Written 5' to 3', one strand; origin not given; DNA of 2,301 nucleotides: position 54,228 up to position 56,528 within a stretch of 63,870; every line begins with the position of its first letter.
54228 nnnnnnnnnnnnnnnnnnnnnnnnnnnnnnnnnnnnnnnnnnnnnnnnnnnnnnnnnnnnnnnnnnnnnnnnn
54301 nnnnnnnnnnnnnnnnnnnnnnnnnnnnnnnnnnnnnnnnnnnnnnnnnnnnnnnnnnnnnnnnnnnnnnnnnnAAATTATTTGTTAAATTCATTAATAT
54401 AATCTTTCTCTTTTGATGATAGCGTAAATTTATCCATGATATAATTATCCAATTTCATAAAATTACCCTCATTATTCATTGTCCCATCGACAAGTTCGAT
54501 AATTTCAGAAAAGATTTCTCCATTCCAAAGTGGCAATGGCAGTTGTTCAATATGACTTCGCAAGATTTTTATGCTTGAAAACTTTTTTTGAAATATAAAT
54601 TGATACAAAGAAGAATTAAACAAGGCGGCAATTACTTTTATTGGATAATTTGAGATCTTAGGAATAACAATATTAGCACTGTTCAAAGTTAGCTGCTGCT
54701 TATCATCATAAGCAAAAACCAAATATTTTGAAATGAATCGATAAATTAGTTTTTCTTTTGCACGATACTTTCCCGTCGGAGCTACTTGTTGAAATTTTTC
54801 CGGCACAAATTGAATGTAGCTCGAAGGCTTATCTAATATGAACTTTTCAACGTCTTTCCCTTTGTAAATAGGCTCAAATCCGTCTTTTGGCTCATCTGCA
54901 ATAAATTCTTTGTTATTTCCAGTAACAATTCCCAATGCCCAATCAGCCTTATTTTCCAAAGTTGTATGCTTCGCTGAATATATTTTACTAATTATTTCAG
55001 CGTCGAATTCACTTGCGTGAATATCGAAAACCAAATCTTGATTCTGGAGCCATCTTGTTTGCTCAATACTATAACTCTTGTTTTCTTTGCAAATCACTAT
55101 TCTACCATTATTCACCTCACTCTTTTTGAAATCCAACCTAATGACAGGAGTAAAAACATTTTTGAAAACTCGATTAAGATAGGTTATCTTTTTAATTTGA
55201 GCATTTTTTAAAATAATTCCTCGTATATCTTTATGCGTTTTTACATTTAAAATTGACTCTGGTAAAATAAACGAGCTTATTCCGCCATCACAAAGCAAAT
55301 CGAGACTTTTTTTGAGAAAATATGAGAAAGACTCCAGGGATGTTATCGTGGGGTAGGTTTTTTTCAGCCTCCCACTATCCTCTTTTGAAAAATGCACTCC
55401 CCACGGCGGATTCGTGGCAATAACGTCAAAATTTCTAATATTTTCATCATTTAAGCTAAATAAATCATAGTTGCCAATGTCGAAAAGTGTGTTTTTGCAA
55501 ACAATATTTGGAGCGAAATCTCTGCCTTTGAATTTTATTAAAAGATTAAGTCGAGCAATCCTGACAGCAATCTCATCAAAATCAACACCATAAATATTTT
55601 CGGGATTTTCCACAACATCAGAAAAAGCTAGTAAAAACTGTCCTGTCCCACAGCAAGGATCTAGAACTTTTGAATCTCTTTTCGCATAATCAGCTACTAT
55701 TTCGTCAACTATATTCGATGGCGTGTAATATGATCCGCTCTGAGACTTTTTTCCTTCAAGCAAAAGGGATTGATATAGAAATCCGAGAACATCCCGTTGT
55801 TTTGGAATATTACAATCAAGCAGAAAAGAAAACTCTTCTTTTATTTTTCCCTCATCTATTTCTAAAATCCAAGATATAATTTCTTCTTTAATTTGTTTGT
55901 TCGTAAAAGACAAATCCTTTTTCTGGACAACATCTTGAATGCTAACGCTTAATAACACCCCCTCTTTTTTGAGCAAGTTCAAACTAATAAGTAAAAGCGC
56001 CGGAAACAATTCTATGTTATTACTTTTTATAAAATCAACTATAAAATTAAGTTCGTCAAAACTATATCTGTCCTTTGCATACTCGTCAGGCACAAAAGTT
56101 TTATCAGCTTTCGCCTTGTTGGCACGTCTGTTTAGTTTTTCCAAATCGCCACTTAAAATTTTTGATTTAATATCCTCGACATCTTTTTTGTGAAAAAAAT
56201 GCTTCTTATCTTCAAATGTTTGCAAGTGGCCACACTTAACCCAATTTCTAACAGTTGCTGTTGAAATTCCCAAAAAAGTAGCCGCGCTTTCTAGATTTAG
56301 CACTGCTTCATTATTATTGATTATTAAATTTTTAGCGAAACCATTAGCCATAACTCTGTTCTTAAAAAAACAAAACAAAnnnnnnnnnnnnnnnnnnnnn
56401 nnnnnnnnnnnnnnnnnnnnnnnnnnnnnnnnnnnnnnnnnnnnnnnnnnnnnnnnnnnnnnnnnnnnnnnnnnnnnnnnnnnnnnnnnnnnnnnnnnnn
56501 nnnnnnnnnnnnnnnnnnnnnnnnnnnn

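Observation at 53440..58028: AT-rich three-gene island: RelA/SpoT-domain fusion + HTH-fused N6-adenine methyltransferase + PD-(D/E)xK-like nuclease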

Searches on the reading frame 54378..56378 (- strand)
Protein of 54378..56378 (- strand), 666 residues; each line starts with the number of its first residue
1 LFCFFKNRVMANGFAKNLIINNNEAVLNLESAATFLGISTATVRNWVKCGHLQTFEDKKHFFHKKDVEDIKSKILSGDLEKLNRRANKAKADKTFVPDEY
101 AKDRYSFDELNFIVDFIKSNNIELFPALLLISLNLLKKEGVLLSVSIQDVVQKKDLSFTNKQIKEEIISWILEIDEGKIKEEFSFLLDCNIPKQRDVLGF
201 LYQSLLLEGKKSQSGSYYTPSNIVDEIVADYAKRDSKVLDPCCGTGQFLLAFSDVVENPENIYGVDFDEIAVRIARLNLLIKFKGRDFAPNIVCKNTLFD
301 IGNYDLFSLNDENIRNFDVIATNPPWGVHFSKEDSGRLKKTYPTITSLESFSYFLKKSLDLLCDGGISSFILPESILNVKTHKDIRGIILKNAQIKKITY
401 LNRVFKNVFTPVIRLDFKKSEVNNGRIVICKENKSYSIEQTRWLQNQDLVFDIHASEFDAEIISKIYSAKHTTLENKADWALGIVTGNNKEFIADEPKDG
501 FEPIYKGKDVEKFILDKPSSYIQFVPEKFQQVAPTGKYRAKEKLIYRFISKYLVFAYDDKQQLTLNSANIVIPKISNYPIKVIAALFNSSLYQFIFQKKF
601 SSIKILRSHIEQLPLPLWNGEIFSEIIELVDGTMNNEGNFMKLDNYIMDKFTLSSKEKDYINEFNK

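Call 3: search_protein_families(library=pfam, proteins=[window:54378-56378:-], max_evalue=0.1)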
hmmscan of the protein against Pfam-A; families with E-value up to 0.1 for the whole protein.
window:54378-56378:- (666 aa): 19 families
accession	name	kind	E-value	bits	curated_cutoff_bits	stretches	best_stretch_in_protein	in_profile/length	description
PF02384.22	N6_Mtase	-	4.6e-27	95.6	20.4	1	194-449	2-265/311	N-6 DNA Methylase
PF12950.13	TaqI_C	-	4e-24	85.6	26.5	1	503-615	2-118/118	TaqI-like C-terminal specificity domain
PF07669.17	Eco57I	-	6.7e-21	75.6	25.3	1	260-404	1-170/171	Eco57I restriction-modification methylase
PF13847.12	Methyltransf_31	-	2.5e-06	27.7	27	1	233-278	2-47/145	Methyltransferase domain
PF01170.24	UPF0020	-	4.1e-06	27.1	22.3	1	233-343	27-146/197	RMKL-like, methyltransferase domain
PF12728.13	HTH_17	-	2.5e-05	24.9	27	1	27-69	2-45/51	Helix-turn-helix domain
PF06325.19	PrmA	-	0.00011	22.3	22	1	229-279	156-204/296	Ribosomal protein L11 methyltransferase (PrmA)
PF13649.12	Methyltransf_25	-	0.00017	22.6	27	1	238-279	1-41/97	Methyltransferase domain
PF13489.12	Methyltransf_23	-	0.00025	21.2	27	1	229-300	17-61/164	Methyltransferase domain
PF11599.14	AviRa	-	0.00049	20.1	25.7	1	231-279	46-97/232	RRNA methyltransferase AviRa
PF01209.24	Ubie_methyltran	-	0.001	18.9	20.1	1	232-276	45-89/233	ubiE/COQ5 methyltransferase family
PF05175.20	MTS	-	0.0066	16.5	23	1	234-326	31-108/170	Methyltransferase small domain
PF21531.3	Rv2175c_wHTH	-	0.029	14.8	27.1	1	20-52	9-41/57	DNA-binding protein Rv2175c, wHTH domain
PF01728.25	FtsJ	-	0.037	14.4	24.1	0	230-272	15-58/181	FtsJ-like methyltransferase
PF13518.12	HTH_28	-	0.04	14.5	25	0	29-49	15-35/52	Helix-turn-helix domain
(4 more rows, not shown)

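Call 4: search_protein_families(library=padloc, proteins=[window:54378-56378:-], max_evalue=0.1)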
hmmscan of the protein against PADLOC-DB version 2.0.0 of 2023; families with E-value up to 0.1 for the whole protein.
window:54378-56378:- (666 aa): 50 families (the best 25 are shown)
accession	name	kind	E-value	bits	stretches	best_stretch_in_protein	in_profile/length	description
PDLC03348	MTase_II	-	1.3e-121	405.4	1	26-657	10-704/727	Type II methyltransferase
PDLC03356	MTase_II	-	1.8e-94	315.5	2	195-615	91-501/545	Type II methyltransferase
PDLC04134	mad2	-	1.2e-24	85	1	192-421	248-449/492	mads_2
PDLC03021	MTase_I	-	1.5e-24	84.7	1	114-406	80-363/491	Type I methyltransferase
PDLC03335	MTase_II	-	1.7e-24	84.5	1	157-582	20-463/607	Type II methyltransferase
PDLC03267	MTase_II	-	3.3e-19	67.2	1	214-496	13-306/539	Type II methyltransferase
PDLC03026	MTase_I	-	4.9e-16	56.9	1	193-398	118-333/487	Type I methyltransferase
PDLC03025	MTase_I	-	3.1e-15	53.9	1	190-411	136-358/569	Type I methyltransferase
PDLC03218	MTase_II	-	3.7e-15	53.5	1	196-402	246-461/532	Type II methyltransferase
PDLC03248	MTase_II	-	4.5e-15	53.4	1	209-439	4-216/521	Type II methyltransferase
PDLC03237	MTase_II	-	5.9e-15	52.2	2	335-634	266-590/1036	Type II methyltransferase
PDLC03612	REase_MTase_IIG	-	4.9e-14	49.5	2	311-493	801-998/1247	Type IIG restriction enzyme-methyltransferase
PDLC03027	MTase_I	-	6.8e-14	49.3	1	196-402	136-349/810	Type I methyltransferase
PDLC03338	MTase_II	-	2.8e-13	47.4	1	197-421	112-352/604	Type II methyltransferase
PDLC03293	MTase_II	-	4e-13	46.9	1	213-451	15-238/427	Type II methyltransferase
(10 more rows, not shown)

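Call 5: search_protein_families(library=ncbifam, proteins=[window:54378-56378:-], max_evalue=0.1)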
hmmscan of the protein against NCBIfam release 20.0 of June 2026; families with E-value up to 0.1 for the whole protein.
window:54378-56378:- (666 aa): 22 families
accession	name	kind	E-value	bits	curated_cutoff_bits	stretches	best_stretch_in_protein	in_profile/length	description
TIGR02987.1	met_A_Alw26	exception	1.9e-30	106.1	353.5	2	342-663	167-503/523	Alw26I/Eco31I/Esp3I family type II restriction adenine-specific DNA-methyltransferase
NF047738.1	antiphage_MADS2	equivalog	7.2e-17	60.9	720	2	195-253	291-350/654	methylation-associated defense system DNA methyltransferase MAD2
NF033452.1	BREX_1_MTaseX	exception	1.5e-15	56.2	500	1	315-459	506-664/1210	BREX-1 system adenine-specific DNA-methyltransferase PglX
NF033455.1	BREX_6_MTaseX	exception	2.7e-13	48.4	900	2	316-413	554-651/1319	BREX-6 system adenine-specific DNA-methyltransferase PglX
TIGR03534.1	RF_mod_PrmC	equivalog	8.6e-07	28.7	199.1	1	223-326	76-166/253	peptide chain release factor N(5)-glutamine methyltransferase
NF001244.0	PRK00216.1-5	equivalog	1.6e-05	24.3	216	1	232-278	46-92/236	bifunctional demethylmenaquinone methyltransferase/2-methoxy-6-polyprenyl-1,4-benzoquinol methylase UbiE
NF001243.0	PRK00216.1-4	equivalog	8.5e-05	22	235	1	233-276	46-89/237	demethylmenaquinone methyltransferase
TIGR03704.1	PrmC_rel_meth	equivalog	0.00014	21.4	248.8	1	226-279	76-130/251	putative protein N(5)-glutamine methyltransferase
NF011529.0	PRK14968.1-3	equivalog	0.00025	20.5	162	1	218-397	17-181/198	putative methyltransferase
TIGR02752.1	MenG_heptapren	equivalog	0.00032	20.3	419.85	1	233-276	44-87/231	demethylmenaquinone methyltransferase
NF047853.1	tRm6a37MtseTrmN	equivalog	0.00058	19.7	350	1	234-446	43-239/244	tRNA(1)(Val) (adenine(37)-N(6))-methyltransferase TrmN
TIGR01177.1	TIGR01177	hypoth_equivalog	0.00075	18.9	316.55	1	233-335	181-267/330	TIGR01177 family methyltransferase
TIGR01934.1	MenG_MenH_UbiE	subfamily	0.0021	17.4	158.35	1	233-275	38-78/223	ubiquinone/menaquinone biosynthesis methyltransferase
NF033454.1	BREX_5_MTaseX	exception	0.0021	15.6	900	1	233-258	300-325/1404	BREX-5 system adenine-specific DNA-methyltransferase PglX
NF008300.0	PRK11088.1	equivalog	0.0071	15.9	303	1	218-275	67-128/272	23S rRNA (guanine(745)-N(1))-methyltransferase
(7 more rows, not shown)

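Call 11: search_protein_families(library=phrogs, proteins=[window:54378-56378:-], max_evalue=0.01)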
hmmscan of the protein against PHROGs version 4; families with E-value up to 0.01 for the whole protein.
window:54378-56378:- (666 aa): 14 families
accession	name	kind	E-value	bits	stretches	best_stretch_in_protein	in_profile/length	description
phrog_2713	-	unknown function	2.7e-25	90.4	1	86-449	67-431/520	-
phrog_6380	-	other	1.4e-18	68.1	1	214-470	19-265/382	DNA methyltransferase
phrog_11801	-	other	1.7e-14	53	1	208-393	137-302/2269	DNA methyltransferase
phrog_16674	-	other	5e-14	52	2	313-401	671-763/1364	DNA methyltransferase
phrog_1685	-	unknown function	8.1e-12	44.2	1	211-394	89-251/2278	-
phrog_3820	-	other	1.1e-06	28.9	1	210-276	44-107/255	DNA methyltransferase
phrog_5172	-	unknown function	3.1e-06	27.2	1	209-328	15-105/377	-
phrog_1600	-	other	7.1e-06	25.8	1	213-510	26-335/489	DNA methyltransferase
phrog_5696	-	unknown function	8e-06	26.4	1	193-261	97-172/250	-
phrog_799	-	other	1.6e-05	25.3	1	217-327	215-294/458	DNA methyltransferase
phrog_2907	-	integration and excision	8.6e-05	23.9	1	23-55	3-35/117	excisionase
phrog_2474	-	transcription regulation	0.00013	22.8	1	27-69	49-94/118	MerR-like transcriptional regulator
phrog_66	-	integration and excision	0.0027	18.4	1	23-76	90-145/412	excisionase and transcriptional regulator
phrog_11371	-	unknown function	0.0056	16.8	0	207-274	283-359/383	-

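Call 93: search_solved_structures(query=window:54378-56351:-, max_evalue=0.001)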
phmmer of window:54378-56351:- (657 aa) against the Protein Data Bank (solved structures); distinct sequences matched with E-value up to 0.001: 13.
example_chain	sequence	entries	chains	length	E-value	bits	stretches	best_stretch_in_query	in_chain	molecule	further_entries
8w0p_A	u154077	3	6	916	2.2e-10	42.9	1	305-403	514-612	RM.BsaXI | site-specific DNA-methyltransferase (adenine-specific)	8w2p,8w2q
2okc_A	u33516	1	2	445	1.6e-09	40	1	186-383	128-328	Type I restriction enzyme StySJI M protein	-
7lni_A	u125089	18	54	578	2.4e-08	36.1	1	189-522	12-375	Site-specific DNA-methyltransferase (adenine-specific)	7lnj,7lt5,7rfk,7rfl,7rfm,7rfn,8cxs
8cxz_A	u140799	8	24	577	2.4e-08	36.1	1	189-522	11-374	Site-specific DNA-methyltransferase (adenine-specific)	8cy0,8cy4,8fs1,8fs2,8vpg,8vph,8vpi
3khk_A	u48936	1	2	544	1.1e-06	30.7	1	184-319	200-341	Type I restriction-modification system methylation subunit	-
2ibs_A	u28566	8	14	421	1.3e-06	30.4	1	205-411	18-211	Modification methylase TaqI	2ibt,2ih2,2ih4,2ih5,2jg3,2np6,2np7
1aqj_A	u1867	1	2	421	1.7e-06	30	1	205-411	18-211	ADENINE-N6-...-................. TAQI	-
1aqi_A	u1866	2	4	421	1.7e-06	30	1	205-411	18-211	ADENINE-N6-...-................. TAQI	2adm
3ufb_A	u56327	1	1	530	2.6e-06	29.4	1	181-390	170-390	Type I restriction-modification system methyltransferase subunit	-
1g38_A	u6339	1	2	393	6.9e-06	28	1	210-411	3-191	MODIFICATION METHYLASE TAQI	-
2y7c_B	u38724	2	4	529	7.2e-06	27.9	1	184-385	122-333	TYPE I RESTRICTION ENZYME ECOKI M PROTEIN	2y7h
2ar0_A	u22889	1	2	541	7.6e-06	27.9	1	184-385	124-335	Type I restriction enzyme EcoKI M protein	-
7vru_A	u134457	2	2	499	9.9e-05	24.2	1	187-391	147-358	Site-specific DNA-methyltransferase (adenine-specific)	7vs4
